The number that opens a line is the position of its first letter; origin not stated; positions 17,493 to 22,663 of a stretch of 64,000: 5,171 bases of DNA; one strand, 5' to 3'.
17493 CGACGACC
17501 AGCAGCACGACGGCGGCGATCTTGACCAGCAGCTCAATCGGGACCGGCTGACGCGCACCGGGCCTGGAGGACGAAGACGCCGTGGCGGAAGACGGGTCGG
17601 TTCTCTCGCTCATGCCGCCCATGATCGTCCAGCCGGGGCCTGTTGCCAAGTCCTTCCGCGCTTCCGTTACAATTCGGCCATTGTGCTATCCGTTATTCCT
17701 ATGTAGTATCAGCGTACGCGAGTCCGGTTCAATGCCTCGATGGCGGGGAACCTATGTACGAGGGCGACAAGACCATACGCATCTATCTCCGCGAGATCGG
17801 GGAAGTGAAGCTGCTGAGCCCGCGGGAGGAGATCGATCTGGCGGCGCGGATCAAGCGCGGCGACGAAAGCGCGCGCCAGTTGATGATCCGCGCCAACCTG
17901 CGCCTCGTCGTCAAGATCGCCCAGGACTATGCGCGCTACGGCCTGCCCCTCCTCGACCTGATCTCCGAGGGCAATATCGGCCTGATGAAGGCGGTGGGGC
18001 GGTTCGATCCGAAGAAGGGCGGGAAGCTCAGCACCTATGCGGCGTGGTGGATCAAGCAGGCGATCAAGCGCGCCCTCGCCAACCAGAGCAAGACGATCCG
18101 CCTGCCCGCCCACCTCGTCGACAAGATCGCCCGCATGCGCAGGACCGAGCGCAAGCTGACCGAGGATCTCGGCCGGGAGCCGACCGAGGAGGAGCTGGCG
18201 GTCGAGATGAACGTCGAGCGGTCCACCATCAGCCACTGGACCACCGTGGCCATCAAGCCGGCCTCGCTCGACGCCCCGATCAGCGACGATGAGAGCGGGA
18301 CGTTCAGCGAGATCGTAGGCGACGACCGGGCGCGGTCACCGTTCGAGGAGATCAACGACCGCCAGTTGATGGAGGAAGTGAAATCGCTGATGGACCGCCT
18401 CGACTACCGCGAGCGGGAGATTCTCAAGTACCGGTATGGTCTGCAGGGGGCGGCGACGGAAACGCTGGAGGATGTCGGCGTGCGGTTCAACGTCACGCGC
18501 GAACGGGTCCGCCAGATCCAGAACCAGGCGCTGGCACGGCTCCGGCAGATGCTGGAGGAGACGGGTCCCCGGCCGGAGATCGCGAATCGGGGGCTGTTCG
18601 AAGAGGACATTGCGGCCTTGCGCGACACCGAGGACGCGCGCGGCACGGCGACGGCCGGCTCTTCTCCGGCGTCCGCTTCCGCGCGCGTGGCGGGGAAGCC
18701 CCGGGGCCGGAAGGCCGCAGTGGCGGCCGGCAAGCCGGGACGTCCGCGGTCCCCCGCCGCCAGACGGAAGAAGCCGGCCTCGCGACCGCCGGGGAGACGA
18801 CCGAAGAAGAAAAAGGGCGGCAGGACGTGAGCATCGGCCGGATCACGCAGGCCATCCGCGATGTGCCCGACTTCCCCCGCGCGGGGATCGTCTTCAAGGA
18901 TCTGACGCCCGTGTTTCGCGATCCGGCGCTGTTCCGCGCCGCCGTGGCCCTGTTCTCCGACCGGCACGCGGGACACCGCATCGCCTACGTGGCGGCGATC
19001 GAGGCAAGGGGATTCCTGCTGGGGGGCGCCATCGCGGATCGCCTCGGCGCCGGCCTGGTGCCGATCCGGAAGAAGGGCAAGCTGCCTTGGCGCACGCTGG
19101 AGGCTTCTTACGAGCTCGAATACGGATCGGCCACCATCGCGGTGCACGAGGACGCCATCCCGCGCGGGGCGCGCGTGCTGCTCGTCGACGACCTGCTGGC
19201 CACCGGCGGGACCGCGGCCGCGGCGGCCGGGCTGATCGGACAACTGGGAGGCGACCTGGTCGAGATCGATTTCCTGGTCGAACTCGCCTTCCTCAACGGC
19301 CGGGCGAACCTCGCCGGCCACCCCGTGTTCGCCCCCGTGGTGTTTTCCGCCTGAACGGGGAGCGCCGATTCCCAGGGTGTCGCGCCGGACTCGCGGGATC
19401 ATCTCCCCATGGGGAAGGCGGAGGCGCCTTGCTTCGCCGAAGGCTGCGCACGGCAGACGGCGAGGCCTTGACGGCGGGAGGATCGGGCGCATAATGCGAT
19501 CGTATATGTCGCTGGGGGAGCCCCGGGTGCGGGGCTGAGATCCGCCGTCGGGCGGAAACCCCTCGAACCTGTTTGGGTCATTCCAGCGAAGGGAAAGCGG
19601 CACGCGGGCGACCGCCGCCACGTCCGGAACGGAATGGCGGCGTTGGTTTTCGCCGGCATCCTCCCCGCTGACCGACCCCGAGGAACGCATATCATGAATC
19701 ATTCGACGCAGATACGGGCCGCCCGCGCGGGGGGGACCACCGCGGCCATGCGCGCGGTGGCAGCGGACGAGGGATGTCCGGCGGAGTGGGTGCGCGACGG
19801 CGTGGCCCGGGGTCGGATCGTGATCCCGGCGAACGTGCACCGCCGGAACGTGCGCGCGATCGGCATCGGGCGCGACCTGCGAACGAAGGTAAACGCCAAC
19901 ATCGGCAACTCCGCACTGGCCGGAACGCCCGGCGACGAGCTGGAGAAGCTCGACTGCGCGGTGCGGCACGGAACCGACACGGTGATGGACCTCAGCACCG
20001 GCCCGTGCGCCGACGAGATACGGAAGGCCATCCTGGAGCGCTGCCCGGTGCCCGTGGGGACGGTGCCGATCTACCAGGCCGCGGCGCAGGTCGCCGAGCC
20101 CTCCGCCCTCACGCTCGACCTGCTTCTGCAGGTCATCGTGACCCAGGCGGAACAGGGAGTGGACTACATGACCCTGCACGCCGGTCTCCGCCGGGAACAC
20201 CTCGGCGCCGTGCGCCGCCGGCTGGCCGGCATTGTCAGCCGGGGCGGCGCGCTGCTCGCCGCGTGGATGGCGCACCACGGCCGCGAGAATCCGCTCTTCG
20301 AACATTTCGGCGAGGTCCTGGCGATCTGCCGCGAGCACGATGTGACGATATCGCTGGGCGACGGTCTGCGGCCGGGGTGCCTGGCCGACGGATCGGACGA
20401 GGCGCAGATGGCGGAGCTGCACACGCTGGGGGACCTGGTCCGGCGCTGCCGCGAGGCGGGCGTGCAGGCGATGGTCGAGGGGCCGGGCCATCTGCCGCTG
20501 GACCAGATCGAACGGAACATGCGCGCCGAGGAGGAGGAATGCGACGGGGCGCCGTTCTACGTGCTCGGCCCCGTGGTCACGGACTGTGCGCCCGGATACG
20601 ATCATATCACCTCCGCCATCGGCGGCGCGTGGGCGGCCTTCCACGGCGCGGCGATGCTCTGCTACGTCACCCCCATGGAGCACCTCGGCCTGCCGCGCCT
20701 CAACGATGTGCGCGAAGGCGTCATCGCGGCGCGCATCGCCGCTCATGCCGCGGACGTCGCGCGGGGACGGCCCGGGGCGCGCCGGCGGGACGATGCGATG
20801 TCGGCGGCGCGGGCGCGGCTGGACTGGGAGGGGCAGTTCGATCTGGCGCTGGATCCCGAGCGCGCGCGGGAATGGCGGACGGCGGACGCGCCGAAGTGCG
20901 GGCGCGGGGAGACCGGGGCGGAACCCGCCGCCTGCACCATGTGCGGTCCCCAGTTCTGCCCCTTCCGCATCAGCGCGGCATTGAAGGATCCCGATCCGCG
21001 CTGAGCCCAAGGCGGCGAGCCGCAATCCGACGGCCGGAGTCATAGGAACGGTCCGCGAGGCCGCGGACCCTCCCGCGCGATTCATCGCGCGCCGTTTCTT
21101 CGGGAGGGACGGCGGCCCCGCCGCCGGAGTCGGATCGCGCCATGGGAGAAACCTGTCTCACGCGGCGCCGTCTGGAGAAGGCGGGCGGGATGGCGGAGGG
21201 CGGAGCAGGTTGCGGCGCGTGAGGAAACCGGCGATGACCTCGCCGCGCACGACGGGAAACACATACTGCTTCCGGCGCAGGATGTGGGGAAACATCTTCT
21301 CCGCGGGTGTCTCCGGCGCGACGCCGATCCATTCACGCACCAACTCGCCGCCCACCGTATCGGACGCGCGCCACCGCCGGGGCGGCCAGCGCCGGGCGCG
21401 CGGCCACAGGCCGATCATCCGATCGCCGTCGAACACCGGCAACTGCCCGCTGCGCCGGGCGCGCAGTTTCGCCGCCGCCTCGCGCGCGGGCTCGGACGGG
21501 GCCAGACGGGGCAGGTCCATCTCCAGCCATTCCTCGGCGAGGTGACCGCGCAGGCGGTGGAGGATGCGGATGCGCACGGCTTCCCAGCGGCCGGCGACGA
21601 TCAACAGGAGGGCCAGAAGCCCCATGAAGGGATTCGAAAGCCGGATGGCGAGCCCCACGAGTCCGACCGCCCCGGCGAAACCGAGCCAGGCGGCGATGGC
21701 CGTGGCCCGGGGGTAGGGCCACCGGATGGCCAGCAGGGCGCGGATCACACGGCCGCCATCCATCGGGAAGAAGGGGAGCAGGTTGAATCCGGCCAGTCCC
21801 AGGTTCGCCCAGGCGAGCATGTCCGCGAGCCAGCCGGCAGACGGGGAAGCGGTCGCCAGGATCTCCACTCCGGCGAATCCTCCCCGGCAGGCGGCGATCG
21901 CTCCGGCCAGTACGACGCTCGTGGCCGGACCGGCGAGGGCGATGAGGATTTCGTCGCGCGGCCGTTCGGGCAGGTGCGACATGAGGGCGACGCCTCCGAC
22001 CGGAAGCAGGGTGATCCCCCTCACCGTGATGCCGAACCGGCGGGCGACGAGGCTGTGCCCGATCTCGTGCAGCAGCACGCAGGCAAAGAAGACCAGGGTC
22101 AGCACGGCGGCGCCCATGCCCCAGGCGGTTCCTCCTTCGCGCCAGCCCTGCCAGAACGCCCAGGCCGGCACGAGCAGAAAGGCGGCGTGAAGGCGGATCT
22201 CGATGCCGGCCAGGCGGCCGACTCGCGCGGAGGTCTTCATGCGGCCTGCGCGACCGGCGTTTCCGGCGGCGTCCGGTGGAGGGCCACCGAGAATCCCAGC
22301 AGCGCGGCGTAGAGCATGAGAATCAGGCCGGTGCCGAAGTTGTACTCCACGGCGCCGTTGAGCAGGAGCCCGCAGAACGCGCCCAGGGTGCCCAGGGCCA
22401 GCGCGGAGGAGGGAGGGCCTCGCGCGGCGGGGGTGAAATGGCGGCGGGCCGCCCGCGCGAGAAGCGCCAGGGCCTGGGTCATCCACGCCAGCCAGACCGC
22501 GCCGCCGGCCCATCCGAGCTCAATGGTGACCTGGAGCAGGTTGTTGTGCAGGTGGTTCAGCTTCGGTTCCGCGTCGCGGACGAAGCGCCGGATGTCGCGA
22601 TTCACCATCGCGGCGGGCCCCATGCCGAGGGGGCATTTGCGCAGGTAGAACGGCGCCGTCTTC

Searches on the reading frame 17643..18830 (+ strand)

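Call 57: search_protein_families(library=pfam, proteins=[window:17643-18830:+], max_evalue=0.001)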
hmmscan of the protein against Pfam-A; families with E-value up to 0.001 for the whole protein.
window:17643-18830:+ (395 aa): 4 families
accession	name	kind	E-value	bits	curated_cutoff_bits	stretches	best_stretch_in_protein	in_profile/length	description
PF04542.20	Sigma70_r2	-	3.6e-19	68.7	24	1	81-150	1-70/71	Sigma-70 region 2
PF04539.22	Sigma70_r3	-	2.9e-15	56.6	25.3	1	161-235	2-76/78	Sigma-70 region 3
PF04545.22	Sigma70_r4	-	5.3e-14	51.9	24.1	1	249-302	1-50/50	Sigma-70, region 4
PF00140.25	Sigma70_r1_2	-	1.2e-12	48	22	1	45-75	3-33/34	Sigma-70 factor, region 1.2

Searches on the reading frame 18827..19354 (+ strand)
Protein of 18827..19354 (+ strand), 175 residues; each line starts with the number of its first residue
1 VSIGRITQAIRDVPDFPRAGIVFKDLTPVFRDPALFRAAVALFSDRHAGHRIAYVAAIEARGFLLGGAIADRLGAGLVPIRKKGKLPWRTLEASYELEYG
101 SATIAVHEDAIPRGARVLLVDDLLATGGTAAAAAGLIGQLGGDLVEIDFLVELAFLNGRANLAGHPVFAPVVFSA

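Call 61: search_protein_families(library=pfam, proteins=[window:18827-19354:+], max_evalue=0.1)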
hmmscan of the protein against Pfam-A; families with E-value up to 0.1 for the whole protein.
window:18827-19354:+ (175 aa): 2 families
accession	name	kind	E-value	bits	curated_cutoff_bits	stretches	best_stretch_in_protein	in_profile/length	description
PF00156.33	Pribosyltran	-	9.7e-12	44.9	26.3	1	38-146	14-119/158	Phosphoribosyl transferase domain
PF14681.12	UPRTase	-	0.0054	16.7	27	1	114-162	120-168/206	Uracil phosphoribosyltransferase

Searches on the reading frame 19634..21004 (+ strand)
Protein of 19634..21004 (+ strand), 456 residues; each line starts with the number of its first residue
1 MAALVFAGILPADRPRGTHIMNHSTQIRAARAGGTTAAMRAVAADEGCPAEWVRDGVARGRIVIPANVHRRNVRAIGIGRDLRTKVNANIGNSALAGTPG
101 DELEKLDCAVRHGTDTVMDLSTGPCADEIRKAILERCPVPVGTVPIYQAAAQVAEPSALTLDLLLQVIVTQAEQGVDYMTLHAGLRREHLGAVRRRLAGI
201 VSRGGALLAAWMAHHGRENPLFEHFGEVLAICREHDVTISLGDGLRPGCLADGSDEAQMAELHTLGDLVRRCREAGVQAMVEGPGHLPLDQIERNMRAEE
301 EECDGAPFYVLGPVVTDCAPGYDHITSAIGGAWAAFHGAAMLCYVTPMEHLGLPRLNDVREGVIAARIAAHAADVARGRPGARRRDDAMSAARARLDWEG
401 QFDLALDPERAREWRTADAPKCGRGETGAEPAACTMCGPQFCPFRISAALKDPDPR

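Call 57: search_protein_families(library=pfam, proteins=[window:19634-21004:+], max_evalue=0.001)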
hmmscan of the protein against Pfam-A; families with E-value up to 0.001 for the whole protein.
window:19634-21004:+ (456 aa): 1 family
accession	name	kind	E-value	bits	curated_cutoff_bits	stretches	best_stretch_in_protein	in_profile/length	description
PF01964.24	ThiC_Rad_SAM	-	1.3e-177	591.3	25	1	25-447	1-418/420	Radical SAM ThiC family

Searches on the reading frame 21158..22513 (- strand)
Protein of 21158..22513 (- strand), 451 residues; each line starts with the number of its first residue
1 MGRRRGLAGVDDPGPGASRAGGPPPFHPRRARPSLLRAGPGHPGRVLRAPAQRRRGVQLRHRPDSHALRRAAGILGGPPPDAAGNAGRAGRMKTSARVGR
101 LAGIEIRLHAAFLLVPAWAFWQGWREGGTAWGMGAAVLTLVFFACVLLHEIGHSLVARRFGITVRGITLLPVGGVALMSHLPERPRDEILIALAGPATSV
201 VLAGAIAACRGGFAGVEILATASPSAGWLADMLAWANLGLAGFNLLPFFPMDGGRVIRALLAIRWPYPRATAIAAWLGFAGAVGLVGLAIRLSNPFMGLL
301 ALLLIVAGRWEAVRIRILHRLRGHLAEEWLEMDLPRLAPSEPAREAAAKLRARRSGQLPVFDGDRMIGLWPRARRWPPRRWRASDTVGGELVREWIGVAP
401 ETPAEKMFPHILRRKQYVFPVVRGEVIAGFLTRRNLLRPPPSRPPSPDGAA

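Call 57: search_protein_families(library=pfam, proteins=[window:21158-22513:-], max_evalue=0.001)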
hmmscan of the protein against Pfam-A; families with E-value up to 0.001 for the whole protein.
window:21158-22513:- (451 aa): 3 families
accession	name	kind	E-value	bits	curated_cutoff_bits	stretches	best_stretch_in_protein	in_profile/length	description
PF02163.28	Peptidase_M50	-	1.3e-20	74.2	27.2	2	139-209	3-99/221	Peptidase family M50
PF00571.33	CBS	-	4.6e-07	30.5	24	0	396-438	10-53/57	CBS domain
PF13398.12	Peptidase_M50B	-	0.00023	21.4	26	1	138-210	17-89/201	Peptidase M50B-like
